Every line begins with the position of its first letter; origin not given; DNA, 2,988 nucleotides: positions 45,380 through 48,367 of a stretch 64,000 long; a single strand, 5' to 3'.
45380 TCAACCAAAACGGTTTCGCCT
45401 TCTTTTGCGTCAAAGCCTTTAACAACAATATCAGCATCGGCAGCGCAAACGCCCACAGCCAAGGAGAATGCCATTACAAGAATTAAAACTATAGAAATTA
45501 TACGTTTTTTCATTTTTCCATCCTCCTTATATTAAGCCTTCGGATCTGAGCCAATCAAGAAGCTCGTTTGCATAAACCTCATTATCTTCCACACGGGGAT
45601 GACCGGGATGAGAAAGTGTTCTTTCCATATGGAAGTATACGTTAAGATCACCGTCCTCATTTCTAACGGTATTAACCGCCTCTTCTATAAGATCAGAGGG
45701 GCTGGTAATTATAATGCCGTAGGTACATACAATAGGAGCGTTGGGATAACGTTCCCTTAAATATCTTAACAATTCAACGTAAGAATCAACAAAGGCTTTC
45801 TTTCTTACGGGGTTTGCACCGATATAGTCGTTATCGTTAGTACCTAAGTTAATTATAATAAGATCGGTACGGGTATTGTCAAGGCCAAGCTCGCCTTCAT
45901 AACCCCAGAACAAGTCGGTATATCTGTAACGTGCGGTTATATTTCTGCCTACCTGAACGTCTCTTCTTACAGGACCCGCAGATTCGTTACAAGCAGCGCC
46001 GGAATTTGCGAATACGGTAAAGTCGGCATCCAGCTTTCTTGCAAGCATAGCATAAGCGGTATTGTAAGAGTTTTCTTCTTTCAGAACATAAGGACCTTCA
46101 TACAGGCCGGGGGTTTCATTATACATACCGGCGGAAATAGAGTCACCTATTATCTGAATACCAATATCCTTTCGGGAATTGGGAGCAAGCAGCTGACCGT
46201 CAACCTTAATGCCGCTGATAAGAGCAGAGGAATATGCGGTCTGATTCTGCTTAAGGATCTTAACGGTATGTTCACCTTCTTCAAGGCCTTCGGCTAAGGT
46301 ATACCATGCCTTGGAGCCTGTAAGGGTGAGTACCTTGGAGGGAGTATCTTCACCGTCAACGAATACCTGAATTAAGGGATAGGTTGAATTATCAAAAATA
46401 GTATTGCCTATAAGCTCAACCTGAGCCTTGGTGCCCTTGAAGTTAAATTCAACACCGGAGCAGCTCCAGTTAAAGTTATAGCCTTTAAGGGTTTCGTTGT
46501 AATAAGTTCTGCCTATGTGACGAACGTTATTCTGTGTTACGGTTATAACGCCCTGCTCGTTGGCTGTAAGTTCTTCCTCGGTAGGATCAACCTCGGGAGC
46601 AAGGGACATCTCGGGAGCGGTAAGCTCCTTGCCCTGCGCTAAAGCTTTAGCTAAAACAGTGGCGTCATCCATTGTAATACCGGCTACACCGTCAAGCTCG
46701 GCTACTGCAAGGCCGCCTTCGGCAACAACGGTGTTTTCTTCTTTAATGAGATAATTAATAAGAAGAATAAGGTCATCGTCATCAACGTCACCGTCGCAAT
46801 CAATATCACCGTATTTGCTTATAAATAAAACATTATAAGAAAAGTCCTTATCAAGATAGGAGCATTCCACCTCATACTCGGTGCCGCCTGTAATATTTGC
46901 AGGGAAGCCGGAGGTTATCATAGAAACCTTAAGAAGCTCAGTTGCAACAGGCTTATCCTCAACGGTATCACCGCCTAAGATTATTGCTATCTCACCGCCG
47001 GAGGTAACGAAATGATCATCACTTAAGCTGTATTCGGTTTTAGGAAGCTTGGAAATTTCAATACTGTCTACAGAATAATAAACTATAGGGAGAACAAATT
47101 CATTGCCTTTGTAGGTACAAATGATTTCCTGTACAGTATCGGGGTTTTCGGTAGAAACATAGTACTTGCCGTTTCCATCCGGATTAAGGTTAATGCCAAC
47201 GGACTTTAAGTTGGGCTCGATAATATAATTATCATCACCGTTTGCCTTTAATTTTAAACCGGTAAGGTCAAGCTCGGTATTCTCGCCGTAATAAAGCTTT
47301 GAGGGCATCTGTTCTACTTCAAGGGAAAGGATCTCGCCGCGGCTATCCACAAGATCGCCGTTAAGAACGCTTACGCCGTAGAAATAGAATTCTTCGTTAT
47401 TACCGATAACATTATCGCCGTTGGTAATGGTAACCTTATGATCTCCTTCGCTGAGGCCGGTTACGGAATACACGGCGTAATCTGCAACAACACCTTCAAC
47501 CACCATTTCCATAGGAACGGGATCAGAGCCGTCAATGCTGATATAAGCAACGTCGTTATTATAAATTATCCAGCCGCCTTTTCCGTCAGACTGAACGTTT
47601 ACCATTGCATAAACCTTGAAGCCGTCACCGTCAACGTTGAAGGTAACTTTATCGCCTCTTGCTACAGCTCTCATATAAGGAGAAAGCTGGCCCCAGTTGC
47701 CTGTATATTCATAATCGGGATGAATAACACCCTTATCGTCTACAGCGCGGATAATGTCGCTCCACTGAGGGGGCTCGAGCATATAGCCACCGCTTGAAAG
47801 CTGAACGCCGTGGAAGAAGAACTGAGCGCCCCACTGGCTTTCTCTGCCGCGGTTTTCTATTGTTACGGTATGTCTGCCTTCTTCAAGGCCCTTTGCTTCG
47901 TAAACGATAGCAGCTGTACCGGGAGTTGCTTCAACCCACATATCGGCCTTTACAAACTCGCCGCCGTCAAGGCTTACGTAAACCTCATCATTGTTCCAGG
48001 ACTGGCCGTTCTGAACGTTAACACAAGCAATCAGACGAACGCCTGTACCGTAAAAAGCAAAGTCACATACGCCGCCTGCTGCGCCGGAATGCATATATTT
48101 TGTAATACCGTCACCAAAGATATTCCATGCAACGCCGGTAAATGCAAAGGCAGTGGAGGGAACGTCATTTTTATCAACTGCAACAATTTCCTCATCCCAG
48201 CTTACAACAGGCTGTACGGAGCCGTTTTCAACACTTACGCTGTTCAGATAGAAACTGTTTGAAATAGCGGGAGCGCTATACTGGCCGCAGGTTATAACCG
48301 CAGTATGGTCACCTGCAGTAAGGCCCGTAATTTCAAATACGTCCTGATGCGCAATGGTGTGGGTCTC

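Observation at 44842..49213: Self-contained two-gene cohesin-dockerin module: dockerin-bearing CE2/SGNH esterase plus a dedicated single-cohesin anchor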

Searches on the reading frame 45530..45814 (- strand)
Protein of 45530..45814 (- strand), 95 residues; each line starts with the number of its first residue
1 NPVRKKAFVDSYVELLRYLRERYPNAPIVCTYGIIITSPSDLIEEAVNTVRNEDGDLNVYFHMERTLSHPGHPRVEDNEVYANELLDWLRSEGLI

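Call 77: search_solved_structures(query=window:45530-45814:-, max_evalue=0.01, show_alignments=2)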
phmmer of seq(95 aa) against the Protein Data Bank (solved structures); distinct sequences matched with E-value up to 0.01: 4.
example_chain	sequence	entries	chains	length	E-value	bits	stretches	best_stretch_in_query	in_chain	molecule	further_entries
3u37_A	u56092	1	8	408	1.3e-05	28.7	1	8-91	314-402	Acetyl-xylan esterase Est2A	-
4dev_A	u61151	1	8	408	9.8e-05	25.9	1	8-91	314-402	Acetyl-xylan esterase Est2A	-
2wab_A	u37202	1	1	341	0.0035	20.9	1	5-62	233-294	ENDOGLUCANASE E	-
2wao_A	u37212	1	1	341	0.0035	20.9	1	5-62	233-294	ENDOGLUCANASE E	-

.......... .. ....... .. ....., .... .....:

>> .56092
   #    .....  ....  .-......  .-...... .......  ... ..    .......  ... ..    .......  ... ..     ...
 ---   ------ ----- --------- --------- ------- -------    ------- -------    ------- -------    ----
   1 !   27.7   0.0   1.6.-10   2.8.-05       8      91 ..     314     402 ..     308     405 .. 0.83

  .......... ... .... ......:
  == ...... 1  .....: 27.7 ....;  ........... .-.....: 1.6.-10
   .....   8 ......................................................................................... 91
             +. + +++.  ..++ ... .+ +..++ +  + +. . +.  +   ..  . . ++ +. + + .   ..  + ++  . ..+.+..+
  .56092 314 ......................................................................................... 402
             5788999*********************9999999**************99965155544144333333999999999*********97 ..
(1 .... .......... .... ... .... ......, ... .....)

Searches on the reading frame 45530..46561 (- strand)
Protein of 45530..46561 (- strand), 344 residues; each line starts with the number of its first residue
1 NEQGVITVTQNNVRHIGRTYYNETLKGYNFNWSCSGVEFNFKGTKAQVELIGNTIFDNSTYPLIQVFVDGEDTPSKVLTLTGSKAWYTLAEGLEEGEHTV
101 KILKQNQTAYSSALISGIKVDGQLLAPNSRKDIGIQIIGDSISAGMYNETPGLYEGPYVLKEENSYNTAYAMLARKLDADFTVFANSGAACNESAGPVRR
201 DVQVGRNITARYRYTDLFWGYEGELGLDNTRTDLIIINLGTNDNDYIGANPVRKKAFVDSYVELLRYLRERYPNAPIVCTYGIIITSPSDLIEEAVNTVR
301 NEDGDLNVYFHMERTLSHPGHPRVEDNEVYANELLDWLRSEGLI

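Call 75: search_solved_structures(query=window:45530-46561:-, max_evalue=0.001, show_alignments=1)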
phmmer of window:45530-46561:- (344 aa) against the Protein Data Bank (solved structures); distinct sequences matched with E-value up to 0.001: 6.
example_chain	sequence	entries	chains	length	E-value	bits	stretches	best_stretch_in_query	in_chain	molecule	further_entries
2wao_A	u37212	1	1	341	2.5e-23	86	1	26-311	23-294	ENDOGLUCANASE E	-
2wab_A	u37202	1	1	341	6.5e-23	84.6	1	26-311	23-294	ENDOGLUCANASE E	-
4xvh_A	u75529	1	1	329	6.8e-19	71.4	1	13-278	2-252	Carbohydrate esterase family 2 (CE2)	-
3u37_A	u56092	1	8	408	9.4e-09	38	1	256-340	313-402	Acetyl-xylan esterase Est2A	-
4dev_A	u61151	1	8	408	6.6e-08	35.3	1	256-340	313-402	Acetyl-xylan esterase Est2A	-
2waa_A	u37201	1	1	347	5.8e-07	32.2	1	11-338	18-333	XYLAN ESTERASE, PUTATIVE, AXE2C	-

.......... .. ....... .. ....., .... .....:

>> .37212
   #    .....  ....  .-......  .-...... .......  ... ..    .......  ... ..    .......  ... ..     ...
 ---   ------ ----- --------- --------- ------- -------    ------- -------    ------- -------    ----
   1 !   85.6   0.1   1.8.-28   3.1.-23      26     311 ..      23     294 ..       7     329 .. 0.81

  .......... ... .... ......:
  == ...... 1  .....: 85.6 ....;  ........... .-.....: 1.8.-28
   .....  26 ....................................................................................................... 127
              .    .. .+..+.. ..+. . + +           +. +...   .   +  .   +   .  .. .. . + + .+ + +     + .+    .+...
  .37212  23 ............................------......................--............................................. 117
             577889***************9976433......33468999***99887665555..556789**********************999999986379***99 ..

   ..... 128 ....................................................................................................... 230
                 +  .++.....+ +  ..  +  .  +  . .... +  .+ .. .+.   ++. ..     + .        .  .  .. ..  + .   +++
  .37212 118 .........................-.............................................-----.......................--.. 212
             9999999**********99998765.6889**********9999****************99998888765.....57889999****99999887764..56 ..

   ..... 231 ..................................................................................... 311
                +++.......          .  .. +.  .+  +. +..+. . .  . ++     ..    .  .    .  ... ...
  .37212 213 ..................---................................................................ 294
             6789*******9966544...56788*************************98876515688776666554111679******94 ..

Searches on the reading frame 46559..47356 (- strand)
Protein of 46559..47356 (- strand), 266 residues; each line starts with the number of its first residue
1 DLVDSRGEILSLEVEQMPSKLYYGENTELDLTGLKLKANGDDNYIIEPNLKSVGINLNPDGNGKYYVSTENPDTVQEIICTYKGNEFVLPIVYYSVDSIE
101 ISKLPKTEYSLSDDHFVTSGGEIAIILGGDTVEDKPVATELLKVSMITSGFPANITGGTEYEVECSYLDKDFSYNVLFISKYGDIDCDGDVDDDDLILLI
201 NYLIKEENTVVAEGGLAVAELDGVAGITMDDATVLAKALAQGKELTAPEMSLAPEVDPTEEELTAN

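Call 61: predict_structure(alignment_id=A6)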
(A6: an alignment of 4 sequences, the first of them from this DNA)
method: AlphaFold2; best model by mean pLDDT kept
length: 266 residues; sequences in the alignment: 4
mean_pLDDT: 52.2   pTM: 0.35
mean pLDDT of the five models: 52.2, 41.4, 38.9, 37.8, 37.8
residues with pLDDT >= 90: 0; 70-90: 56; 50-70: 84; < 50: 126
segments of 3 or more residues with pLDDT < 50: 1-5, 92-147, 166-170, 213-266
pLDDT, mean of each block of 10 residues (from residue 1): 57 78 58 84 83 75 65 63 81 35 24 26 37 37 44 53 52 54 55 61 60 44 35 43 33 32 35
secondary structure, 60 per line:
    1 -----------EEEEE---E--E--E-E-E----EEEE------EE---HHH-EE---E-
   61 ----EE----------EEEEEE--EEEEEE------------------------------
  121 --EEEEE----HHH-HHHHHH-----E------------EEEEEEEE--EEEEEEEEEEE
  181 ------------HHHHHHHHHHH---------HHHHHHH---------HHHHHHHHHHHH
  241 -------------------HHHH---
elements in order: E12-16 E35-38 E77-82 E85-90 E123-127 H136-141 E160-167 E170-180 H193-203 H213-219 H229-240 H260-263

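Call 65: fold_search(model_id=the predicted structure, library=pdb)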
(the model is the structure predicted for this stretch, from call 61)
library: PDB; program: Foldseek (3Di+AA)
matches with E <= 10: 1076; with E <= 0.001: 0
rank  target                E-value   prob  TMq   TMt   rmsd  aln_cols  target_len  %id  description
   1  4fdw                  7.2e-02  0.97  0.21  0.15   4.2        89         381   18  Crystal structure of a putative cell surface protein (BACOVA_01565) from Bacteroides ovatus ATCC 8483 at 2.05 A resoluti (released 2012-07-25)
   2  4fd0                  9.2e-02  0.96  0.21  0.15   4.0        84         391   20  Crystal structure of a putative cell surface protein (BACCAC_03700) from Bacteroides caccae ATCC 43185 at 2.07 A resolut (released 2012-07-25)
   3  4uyq_B                2.5e-01  0.91  0.17  0.52   4.7        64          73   34  High resolution structure of the third cohesin ScaC in complex with the ScaB dockerin with a mutation in the C-termina (released 2015-04-15)
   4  4fl4_J                2.7e-01  0.93  0.18  0.59   4.9        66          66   27  Scaffoldin conformation and dynamics revealed by a ternary complex from the Clostridium thermocellum cellulosome (released 2012-06-27)
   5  3ref_A                3.2e-01  0.28  0.13  0.18   6.4        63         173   19  Crystal structure of EhRho1 bound to GDP and Magnesium (released 2011-09-28)
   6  8a9y_G                3.4e-01  0.41  0.11  0.26   3.4        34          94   12  Substrate-free levan utilisation machinery (utilisome) (released 2023-06-07)
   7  8aa2_G                3.4e-01  0.08  0.15  0.11  14.8       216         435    9  Inactive levan utilisation machinery (utilisome) in the presence of levan fructo-oligosaccharides DP 15-25 (released 2023-06-07)
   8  3ul4_B                3.6e-01  0.82  0.16  0.55   5.2        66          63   27  Crystal structure of Coh-OlpA(Cthe_3080)-Doc918(Cthe_0918) complex: A novel type I Cohesin-Dockerin complex from Clost (released 2012-11-28)
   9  4gaf_B                3.6e-01  0.05  0.14  0.13  14.5       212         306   10  Crystal structure of EBI-005, a chimera of human IL-1beta and IL-1Ra, bound to human Interleukin-1 receptor type 1 (released 2013-02-20)
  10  7zxg_A                3.6e-01  0.05  0.15  0.12  12.9       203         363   10  Pfs48/45 bound to Fab fragment of monoclonal antibody 10D8 (released 2022-06-22)
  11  2wmo_B                4.6e-01  0.23  0.13  0.19   5.7        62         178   18  Structure of the complex between DOCK9 and Cdc42. (released 2009-09-22)
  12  4fl4_D                5.2e-01  0.80  0.17  0.56   4.9        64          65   28  Scaffoldin conformation and dynamics revealed by a ternary complex from the Clostridium thermocellum cellulosome (released 2012-06-27)
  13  4fl4_A                5.5e-01  0.82  0.18  0.56   4.8        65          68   28  Scaffoldin conformation and dynamics revealed by a ternary complex from the Clostridium thermocellum cellulosome (released 2012-06-27)
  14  1ira_Y                5.5e-01  0.03  0.13  0.11  15.0       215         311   10  COMPLEX OF THE INTERLEUKIN-1 RECEPTOR WITH THE INTERLEUKIN-1 RECEPTOR ANTAGONIST (IL1RA) (released 1998-06-17)
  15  3p3y                  5.9e-01  0.06  0.15  0.12  15.4       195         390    9  Crystal structure of neurofascin homophilic adhesion complex in space group p6522 (released 2010-11-03)
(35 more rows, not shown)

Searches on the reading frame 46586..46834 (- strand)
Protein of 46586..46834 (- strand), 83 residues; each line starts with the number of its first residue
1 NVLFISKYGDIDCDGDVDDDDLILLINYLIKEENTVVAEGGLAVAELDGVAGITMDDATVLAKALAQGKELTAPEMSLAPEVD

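Call 24: search_protein_families(library=pfam, proteins=[window:46586-46834:-], max_evalue=10)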
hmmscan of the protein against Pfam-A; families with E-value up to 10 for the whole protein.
seq(83 aa): 2 families
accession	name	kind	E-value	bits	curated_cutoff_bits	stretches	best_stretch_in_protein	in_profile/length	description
PF00404.24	Dockerin_1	-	0.0017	19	22.9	1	8-65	1-56/57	Dockerin type I domain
PF05279.16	Asp-B-Hydro_N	-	2.6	8.5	23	0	10-25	49-64/66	Aspartyl beta-hydroxylase N-terminal region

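Call 88: search_solved_structures(query=A7, max_evalue=0.1, show_alignments=3)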
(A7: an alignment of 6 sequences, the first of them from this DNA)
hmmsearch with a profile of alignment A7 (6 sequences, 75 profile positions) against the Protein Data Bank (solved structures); distinct sequences matched with E-value up to 0.1: 29.
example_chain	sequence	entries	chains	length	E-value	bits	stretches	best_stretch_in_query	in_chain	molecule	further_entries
4fl4_A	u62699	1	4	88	8.5e-11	44.7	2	7-47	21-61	Glycoside hydrolase family 9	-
8x39_A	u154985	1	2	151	1.2e-10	44.2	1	5-58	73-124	Serine protease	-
8x3a_A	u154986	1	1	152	1.3e-10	44.1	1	5-58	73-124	Serine protease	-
2y3n_B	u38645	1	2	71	1.6e-08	37.5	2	4-27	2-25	CELLULOSOMAL FAMILY-48 PROCESSIVE GLYCOSIDE HYDROLASE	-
4cj0_A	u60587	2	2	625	1.8e-08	37.2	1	8-47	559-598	ENDOGLUCANASE D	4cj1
1clc_A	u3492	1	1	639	1.9e-08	37.2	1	8-47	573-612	ENDOGLUCANASE CELD; EC: 3.2.1.4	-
2ccl_B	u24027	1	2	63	6.3e-08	35.5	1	8-48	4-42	ENDO-1,4-BETA-XYLANASE Y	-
1ohz_B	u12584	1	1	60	7e-08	35.4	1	8-48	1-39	ENDO-1,4-BETA-XYLANASE Y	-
4uyp_B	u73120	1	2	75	7.5e-07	32.1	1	7-64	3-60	Cellulosomal scaffoldin adaptor protein B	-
5nrm_B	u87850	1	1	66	7.5e-07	32.1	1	7-62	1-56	DocCel5: Type I dockerin repeat domain from A. cellulolyticus family 5 endoglucanase WP_01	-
6kge_D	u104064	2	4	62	9.7e-07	31.7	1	7-42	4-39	And cellulose-binding endoglucanase family 9 CelL ortholog dockerin domain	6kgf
6kgc_B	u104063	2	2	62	1.4e-06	31.2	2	7-42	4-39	And cellulose-binding endoglucanase family 9 CelL ortholog dockerin domain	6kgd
3ul4_B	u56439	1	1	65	1.6e-06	31.1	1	6-38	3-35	Cellulosome enzyme, dockerin type I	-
6kg9_A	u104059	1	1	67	2e-06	30.7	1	7-42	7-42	And cellulose-binding endoglucanase family 9 CelL ortholog dockerin domain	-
1daq_A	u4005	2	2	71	3.2e-06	30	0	7-32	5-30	ENDOGLUCANASE SS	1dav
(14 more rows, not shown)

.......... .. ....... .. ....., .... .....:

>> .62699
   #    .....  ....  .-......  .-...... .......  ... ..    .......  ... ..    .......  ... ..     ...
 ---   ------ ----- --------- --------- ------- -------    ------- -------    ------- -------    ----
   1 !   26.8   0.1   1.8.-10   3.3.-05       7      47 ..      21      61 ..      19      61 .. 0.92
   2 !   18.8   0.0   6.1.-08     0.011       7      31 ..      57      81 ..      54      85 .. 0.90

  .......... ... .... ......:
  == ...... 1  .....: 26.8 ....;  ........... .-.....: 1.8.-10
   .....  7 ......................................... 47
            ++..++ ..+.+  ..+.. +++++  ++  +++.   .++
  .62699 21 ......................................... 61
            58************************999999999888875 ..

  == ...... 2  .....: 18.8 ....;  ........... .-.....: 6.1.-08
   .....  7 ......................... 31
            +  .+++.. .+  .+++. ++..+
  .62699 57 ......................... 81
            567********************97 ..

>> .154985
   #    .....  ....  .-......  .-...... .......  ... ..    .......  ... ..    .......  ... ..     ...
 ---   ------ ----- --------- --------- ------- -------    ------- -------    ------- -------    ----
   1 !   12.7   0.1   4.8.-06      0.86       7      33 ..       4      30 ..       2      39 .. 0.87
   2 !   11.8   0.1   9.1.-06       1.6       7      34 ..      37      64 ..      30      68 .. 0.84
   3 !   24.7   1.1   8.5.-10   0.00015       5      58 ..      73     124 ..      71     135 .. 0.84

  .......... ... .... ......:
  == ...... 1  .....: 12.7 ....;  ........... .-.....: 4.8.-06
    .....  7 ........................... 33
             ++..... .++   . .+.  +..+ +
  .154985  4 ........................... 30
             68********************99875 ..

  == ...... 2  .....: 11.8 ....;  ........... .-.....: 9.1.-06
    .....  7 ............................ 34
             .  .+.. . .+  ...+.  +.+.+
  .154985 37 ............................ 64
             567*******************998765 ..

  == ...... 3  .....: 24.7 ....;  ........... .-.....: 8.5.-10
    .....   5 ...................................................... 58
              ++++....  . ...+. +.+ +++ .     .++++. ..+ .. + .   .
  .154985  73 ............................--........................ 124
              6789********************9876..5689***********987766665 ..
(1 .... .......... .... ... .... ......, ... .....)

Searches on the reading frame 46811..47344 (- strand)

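Call 24: search_protein_families(library=pfam, proteins=[window:46811-47344:-], max_evalue=10)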
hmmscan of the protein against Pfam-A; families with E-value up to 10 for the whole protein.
seq(178 aa): 1 family
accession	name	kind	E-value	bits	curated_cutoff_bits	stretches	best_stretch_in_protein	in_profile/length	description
PF03317.18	ELF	-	0.21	12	25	1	64-98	6-40/105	ELF protein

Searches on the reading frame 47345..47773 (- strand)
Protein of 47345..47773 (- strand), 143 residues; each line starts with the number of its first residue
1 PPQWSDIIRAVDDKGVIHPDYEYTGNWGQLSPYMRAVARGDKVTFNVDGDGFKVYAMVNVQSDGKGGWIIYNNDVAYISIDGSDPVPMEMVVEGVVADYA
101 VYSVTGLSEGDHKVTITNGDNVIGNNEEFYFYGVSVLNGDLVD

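Call 24: search_protein_families(library=pfam, proteins=[window:47345-47773:-], max_evalue=10)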
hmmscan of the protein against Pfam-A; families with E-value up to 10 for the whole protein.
seq(143 aa): 4 families
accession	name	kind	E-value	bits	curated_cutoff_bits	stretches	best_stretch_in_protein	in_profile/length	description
PF02368.24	Big_2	-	0.0091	16.4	22.8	1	54-120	24-70/79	Bacterial Ig-like domain (group 2)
PF13144.11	ChapFlgA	-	0.025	15.1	23.8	1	36-70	65-99/122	Chaperone for flagella basal body P-ring formation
PF10049.14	DUF2283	-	0.027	15.1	23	1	72-100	7-35/49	Protein of unknown function (DUF2283)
PF17996.7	CE2_N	-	0.064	13.8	27.9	1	40-120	19-84/108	Carbohydrate esterase 2 N-terminal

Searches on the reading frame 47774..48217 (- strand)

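Call 24: search_protein_families(library=pfam, proteins=[window:47774-48217:-], max_evalue=10)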
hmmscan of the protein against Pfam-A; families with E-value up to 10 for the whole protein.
seq(148 aa): 2 families
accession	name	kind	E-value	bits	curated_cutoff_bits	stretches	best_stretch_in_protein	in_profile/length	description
PF17996.7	CE2_N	-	6.6e-05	23.4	27.9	1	46-147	17-105/108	Carbohydrate esterase 2 N-terminal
PF19906.4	CGDB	-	0.048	13.9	27.6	1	68-124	45-108/112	C-glycoside deglycosidase beta subunit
